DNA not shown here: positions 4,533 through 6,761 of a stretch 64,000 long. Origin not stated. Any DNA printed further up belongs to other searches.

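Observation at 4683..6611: Fusion of a doubly degenerate BY-kinase/CpsD-like P-loop domain to an LCP (LytR-CpsA-Psr) domain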

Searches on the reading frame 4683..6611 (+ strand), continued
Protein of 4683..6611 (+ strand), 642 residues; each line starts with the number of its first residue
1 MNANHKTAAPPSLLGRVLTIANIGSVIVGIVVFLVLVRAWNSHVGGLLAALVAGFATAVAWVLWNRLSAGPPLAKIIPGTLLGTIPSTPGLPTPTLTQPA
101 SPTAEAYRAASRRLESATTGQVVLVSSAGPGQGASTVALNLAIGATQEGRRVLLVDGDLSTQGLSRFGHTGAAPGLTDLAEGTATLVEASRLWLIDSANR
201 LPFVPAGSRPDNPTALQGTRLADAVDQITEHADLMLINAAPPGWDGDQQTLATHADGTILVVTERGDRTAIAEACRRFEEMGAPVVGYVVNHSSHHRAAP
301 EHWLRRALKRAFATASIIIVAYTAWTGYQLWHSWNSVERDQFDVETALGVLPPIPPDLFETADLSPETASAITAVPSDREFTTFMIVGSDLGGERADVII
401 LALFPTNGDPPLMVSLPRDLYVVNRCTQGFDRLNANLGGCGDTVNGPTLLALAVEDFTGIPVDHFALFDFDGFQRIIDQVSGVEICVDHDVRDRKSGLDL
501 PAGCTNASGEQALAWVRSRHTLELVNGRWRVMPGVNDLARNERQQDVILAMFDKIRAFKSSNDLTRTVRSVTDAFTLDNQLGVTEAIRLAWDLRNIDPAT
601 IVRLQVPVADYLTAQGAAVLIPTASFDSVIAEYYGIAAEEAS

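Call 7: search_solved_structures(query=window:4683-6608:+, max_evalue=0.01, show_alignments=3)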
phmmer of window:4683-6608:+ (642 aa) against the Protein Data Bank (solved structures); distinct sequences matched with E-value up to 0.01: 39.
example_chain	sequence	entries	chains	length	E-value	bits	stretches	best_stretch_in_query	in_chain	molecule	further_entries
5v8c_A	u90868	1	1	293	1.3e-18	69.7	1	389-590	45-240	Transcriptional regulator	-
4jlv_A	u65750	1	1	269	9.8e-17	63.5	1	97-297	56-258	C-terminal fragment of Membrane protein CapA1, Putative uncharacterized protein capB1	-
6z0p_A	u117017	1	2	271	2.8e-16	62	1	116-291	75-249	BceF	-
6u1q_A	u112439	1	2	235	1.1e-14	56.8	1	120-298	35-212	VpsO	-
3nro_A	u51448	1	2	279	2.9e-13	52.1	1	379-597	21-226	Lmo1026 protein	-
3owq_A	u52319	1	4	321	4e-13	51.6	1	364-597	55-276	Lin1025 protein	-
4jmp_A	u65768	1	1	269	5.2e-13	51.2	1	83-299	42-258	C-terminal fragment of CapA, Protein tyrosine kinase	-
3bfv_A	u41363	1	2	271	6.1e-13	51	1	87-299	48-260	Membrane protein CapA1, Protein tyrosine kinase,Protein tyrosine kinase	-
2ved_A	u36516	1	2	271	6.1e-13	51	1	87-299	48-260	MEMBRANE PROTEIN CAPA1, PROTEIN TYROSINE KINASE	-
3la6_A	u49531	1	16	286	1.1e-12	50.2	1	105-297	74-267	Tyrosine-protein kinase wzc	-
3nxh_A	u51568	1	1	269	3.1e-12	48.7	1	394-590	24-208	transcriptional regulator yvhJ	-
6uf3_A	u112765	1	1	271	3.1e-12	48.6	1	394-589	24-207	Polyisoprenyl-teichoic acid--peptidoglycan teichoic acid transferase TagV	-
9r62_I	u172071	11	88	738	6.5e-12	47.6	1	118-297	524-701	Tyrosine-protein kinase wzc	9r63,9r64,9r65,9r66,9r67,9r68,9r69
9xgv_A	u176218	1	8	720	6.7e-12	47.6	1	118-295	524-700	Tyrosine-protein kinase wzc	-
3mej_A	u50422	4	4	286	9e-11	43.8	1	392-560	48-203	transcriptional regulator ywtF | Putative transcriptional regulator ywtF | Polyisoprenyl-teichoic acid--peptidoglycan teichoic acid transferase TagT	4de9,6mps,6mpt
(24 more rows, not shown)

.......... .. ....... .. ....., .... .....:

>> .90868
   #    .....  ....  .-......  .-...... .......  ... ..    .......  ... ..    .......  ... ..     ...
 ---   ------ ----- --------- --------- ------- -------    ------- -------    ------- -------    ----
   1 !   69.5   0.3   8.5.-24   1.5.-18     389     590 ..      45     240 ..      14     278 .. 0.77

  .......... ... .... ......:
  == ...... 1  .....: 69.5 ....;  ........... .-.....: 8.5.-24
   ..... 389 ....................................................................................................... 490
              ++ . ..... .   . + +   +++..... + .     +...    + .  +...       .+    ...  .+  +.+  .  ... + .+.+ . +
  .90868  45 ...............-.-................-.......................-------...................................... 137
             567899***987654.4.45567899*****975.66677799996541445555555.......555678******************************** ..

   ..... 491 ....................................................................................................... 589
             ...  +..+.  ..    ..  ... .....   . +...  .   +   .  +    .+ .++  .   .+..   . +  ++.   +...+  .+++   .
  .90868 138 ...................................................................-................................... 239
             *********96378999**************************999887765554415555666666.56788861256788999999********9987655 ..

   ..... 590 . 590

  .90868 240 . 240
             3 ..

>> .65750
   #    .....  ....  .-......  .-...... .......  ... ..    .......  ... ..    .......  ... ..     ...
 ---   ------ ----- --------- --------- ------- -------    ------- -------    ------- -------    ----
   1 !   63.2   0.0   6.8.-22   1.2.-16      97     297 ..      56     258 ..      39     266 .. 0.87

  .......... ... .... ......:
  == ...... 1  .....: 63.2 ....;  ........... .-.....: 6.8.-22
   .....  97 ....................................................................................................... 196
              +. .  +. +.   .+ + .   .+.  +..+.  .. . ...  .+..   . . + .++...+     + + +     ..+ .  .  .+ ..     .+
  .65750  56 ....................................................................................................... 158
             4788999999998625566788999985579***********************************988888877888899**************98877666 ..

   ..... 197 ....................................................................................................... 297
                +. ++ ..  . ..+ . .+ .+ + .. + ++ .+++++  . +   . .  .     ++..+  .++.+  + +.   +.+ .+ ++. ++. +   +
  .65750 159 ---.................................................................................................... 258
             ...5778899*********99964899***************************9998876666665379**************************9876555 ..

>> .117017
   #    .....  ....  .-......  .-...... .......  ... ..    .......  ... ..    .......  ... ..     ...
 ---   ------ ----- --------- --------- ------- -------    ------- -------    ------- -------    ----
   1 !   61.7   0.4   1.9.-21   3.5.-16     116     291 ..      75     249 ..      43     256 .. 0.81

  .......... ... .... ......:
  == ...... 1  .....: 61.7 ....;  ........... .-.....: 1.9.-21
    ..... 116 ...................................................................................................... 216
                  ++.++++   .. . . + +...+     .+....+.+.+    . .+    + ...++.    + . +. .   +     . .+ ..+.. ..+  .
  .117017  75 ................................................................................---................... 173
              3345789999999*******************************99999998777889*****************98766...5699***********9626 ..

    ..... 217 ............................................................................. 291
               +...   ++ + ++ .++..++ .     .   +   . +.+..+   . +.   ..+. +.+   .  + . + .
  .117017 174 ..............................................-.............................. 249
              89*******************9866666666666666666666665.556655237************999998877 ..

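Call 9: find_encoding_contigs(protein=P0001, flank=10000, max_places=3)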
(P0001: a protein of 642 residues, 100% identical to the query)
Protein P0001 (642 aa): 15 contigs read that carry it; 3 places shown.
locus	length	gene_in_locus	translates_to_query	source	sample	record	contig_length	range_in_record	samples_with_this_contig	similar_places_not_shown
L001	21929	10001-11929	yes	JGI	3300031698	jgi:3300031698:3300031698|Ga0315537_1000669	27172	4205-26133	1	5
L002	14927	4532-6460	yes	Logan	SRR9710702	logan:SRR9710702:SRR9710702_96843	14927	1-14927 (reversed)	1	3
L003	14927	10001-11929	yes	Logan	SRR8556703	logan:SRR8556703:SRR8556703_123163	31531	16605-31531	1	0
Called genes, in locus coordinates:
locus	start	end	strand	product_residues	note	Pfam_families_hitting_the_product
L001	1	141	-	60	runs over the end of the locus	-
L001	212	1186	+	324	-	PF12773:DZR, PF13240:Zn_Ribbon_1 (faint)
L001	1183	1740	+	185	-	PF18306:LDcluster4, PF03641:Lysine_decarbox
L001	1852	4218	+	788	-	PF01935:DUF87 (weak), PF05872:HerA_C (faint)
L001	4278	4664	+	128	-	-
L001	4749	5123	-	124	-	PF00571:CBS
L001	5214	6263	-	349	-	PF00140:Sigma70_r1_2, PF04542:Sigma70_r2, PF04539:Sigma70_r3, PF04545:Sigma70_r4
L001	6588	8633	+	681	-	PF03190:Thioredox_DsbH, PF13899:Thioredoxin_7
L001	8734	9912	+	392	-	-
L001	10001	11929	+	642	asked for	PF10609:ParA (weak), PF03816:LytR_cpsA_psr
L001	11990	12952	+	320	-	-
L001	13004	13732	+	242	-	-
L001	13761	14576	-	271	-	PF09678:Caa3_CtaG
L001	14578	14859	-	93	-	PF03626:COX4_pro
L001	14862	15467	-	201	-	PF00510:COX3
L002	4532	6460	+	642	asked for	PF10609:ParA (weak), PF03816:LytR_cpsA_psr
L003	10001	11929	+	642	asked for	PF10609:ParA (weak), PF03816:LytR_cpsA_psr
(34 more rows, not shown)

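Call 10: find_encoding_contigs(protein=P0096, flank=10000, max_places=2)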
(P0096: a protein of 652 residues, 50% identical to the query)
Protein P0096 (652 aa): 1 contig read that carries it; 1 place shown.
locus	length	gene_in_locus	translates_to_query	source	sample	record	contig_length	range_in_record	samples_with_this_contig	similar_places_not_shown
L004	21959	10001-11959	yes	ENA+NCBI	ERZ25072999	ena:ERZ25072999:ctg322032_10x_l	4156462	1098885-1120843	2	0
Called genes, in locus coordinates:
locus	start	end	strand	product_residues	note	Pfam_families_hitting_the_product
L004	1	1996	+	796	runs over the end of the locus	PF01935:DUF87 (weak)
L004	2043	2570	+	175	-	PF04542:Sigma70_r2, PF08281:Sigma70_r4_2, PF04545:Sigma70_r4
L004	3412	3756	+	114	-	-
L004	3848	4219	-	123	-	PF00571:CBS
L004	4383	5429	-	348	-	PF00140:Sigma70_r1_2, PF04542:Sigma70_r2, PF04539:Sigma70_r3, PF04545:Sigma70_r4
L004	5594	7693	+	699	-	PF03190:Thioredox_DsbH, PF13899:Thioredoxin_7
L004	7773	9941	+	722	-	-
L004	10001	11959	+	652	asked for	PF03816:LytR_cpsA_psr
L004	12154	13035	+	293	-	-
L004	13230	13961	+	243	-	-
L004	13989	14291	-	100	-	-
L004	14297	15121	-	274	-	PF09678:Caa3_CtaG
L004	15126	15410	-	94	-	PF03626:COX4_pro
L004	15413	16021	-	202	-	PF00510:COX3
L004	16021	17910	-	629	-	PF00115:COX1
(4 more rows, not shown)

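Call 11: find_encoding_contigs(protein=P0021, flank=10000, max_places=2)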
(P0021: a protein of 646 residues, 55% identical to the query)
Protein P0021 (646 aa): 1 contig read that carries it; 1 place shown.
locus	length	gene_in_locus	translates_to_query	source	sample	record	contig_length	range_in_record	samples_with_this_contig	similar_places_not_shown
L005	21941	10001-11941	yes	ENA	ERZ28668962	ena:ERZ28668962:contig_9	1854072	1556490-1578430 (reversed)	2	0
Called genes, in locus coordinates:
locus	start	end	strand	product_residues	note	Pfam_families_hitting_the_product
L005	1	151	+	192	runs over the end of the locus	-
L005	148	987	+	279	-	-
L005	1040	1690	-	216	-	PF05552:MS_channel_1st_1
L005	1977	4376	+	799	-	PF01935:DUF87 (weak), PF05872:HerA_C (faint)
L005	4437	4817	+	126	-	-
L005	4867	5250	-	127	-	PF00571:CBS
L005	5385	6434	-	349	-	PF00140:Sigma70_r1_2, PF04542:Sigma70_r2, PF04539:Sigma70_r3, PF04545:Sigma70_r4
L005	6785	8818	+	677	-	PF03190:Thioredox_DsbH, PF13899:Thioredoxin_7, PF13098:Thioredoxin_2 (weak)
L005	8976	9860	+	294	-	-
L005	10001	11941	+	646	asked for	PF01656:CbiA (weak), PF03816:LytR_cpsA_psr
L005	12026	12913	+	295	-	-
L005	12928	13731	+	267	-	-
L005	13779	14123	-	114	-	-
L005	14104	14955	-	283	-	PF09678:Caa3_CtaG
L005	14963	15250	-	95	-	PF03626:COX4_pro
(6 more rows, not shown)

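Call 18: find_related_loci(query=window:4683-6608:+, collection=genome_contigs, flank=6000)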
Query window:4683-6608:+ (642 aa) in genome_contigs; peptide patterns used: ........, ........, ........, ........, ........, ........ (x = any residue, [..] = any of these).
160 stretches matched a pattern; 41 encode a relative of the query (tblastn E <= 1e-3); 41 distinct loci.
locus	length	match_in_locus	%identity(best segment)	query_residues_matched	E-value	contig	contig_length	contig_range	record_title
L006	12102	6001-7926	84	1-642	0e+0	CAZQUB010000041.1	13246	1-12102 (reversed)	MAG TPA_asm: uncultured Acidimicrobiaceae bacterium isolate binchicken_co129_54 genome assembly, contig: NODE_14413_leng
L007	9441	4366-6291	83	1-642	0e+0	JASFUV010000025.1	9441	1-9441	MAG: Acidimicrobiia bacterium isolate D1105M12metaG_Bin_189 D1105M12metaG_FD_scaffold_732_c1, whole genome shotgun seque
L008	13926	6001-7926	77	1-642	0e+0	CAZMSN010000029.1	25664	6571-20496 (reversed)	MAG TPA_asm: uncultured Acidimicrobiaceae bacterium isolate binchicken_co89_470 genome assembly, contig: NODE_3039_lengt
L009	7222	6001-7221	85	1-407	0e+0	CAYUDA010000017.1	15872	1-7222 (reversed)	MAG TPA_asm: uncultured Acidimicrobiaceae bacterium isolate SRP185410_co2_234 genome assembly, contig: NODE_4545_length_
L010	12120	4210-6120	53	1-634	0e+0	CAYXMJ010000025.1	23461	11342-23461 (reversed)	MAG TPA_asm: uncultured Acidimicrobiaceae bacterium isolate binchicken_co373_9 genome assembly, contig: NODE_348_length_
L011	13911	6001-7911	54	1-634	0e+0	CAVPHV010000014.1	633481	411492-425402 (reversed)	MAG: uncultured Acidimicrobiia bacterium isolate MFD09964.bin.1.311 genome assembly, contig: contig_3559, whole genome s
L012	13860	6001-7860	56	16-632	0e+0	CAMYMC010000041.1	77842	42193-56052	MAG: uncultured Acidimicrobiaceae bacterium isolate ES_M_Acidobacteriota_16 genome assembly, contig: scaffold_713, whole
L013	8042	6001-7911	54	1-634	0e+0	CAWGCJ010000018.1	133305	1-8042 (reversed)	MAG: uncultured Acidimicrobiia bacterium isolate MFD03804.bin.2.108 genome assembly, contig: contig_7645, whole genome s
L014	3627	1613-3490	52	8-634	0e+0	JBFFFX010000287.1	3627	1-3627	MAG: Acidimicrobiia bacterium isolate Mix_mud15.2022.01.27 k141_2781112_length_3627_cov_8.0000, whole genome shotgun seq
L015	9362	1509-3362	53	15-632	0e+0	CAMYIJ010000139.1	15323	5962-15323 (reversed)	MAG: uncultured Acidimicrobiaceae bacterium isolate FCS_M_Acidobacteriota_17 genome assembly, contig: scaffold_12949, wh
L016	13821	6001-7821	53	25-630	0e+0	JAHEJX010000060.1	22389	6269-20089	MAG: Actinomycetes bacterium isolate Ww568 NODE_6000_length_22389_cov_4.532648, whole genome shotgun sequence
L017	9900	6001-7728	54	57-632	0e+0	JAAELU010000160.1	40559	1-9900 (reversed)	MAG: bacterium isolate Bpl_13 BplG_CONTIG1085760, whole genome shotgun sequence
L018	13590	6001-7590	57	113-641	0e+0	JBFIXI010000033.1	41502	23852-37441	MAG: Acidimicrobiia bacterium isolate Mix_sand14.2021.12.D.36 k141_3867416_length_41502_cov_16.0553, whole genome shotgu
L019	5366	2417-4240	53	25-632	0e+0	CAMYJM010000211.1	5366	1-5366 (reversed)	MAG: uncultured Acidimicrobiaceae bacterium isolate FO_M_Acidobacteriota_19.1 genome assembly, contig: scaffold_14178, w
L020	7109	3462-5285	54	25-632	0e+0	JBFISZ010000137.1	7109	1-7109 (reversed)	MAG: Acidimicrobiia bacterium isolate Mix_sand13.2021.11.D.85 k141_3988532_length_7109_cov_9.0000, whole genome shotgun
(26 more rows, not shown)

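Call 35: predict_structure(alignment_id=A1)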
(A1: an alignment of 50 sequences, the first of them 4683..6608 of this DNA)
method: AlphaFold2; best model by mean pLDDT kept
length: 642 residues; sequences in the alignment: 50
mean_pLDDT: 84.4   pTM: 0.64
mean pLDDT of the five models: 84.4, 83.8, 82.4, 82.1, 81.3
residues with pLDDT >= 90: 215; 70-90: 390; 50-70: 21; < 50: 16
segments of 3 or more residues with pLDDT < 50: 1-8, 637-642
pLDDT, mean of each block of 10 residues (from residue 1): 42 74 89 91 85 93 83 86 82 76 88 84 91 89 90 91 82 89 89 87 88 78 87 92 79 91 85 92 93 59 82 92 87 85 88 81 74 75 90 87 86 90 90 92 91 92 91 85 90 92 92 89 93 81 84 76 74 85 78 78 87 87 86 56 34
secondary structure, 60 per line:
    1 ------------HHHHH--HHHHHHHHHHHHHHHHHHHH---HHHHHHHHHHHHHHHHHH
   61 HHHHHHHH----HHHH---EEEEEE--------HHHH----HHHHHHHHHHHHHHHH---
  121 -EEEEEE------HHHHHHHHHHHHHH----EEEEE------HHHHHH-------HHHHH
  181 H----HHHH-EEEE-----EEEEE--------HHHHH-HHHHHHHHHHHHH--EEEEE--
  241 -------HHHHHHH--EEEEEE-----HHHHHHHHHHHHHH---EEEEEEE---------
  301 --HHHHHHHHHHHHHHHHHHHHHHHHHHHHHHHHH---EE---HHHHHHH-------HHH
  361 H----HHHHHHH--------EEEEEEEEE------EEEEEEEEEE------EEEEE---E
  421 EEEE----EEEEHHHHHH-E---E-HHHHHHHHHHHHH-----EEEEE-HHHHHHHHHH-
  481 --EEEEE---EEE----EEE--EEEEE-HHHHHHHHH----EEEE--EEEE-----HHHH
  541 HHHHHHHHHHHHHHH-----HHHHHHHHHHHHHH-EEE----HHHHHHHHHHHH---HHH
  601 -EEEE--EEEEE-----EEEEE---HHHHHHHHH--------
elements in order: H13-17 H20-39 H43-68 H73-76 E80-85 H94-97 H102-117 E122-127 H134-147 E152-156 H163-168 H176-181 H186-189 E191-194 E200-204 H213-217 H219-231 E234-238 H248-254 E257-262 H268-281 E285-291 H303-335 H344-350 H358-361 H366-372 E381-389 E396-405 E412-416 E420-424 E429-432 H433-438 H446-458 E464-468 H470-479 E483-487 E491-493 E498-500 E503-507 H509-517 E522-525 E528-531 H537-555 H561-574 E576-578 H583-594 E602-605 E608-612 E618-622 H626-634
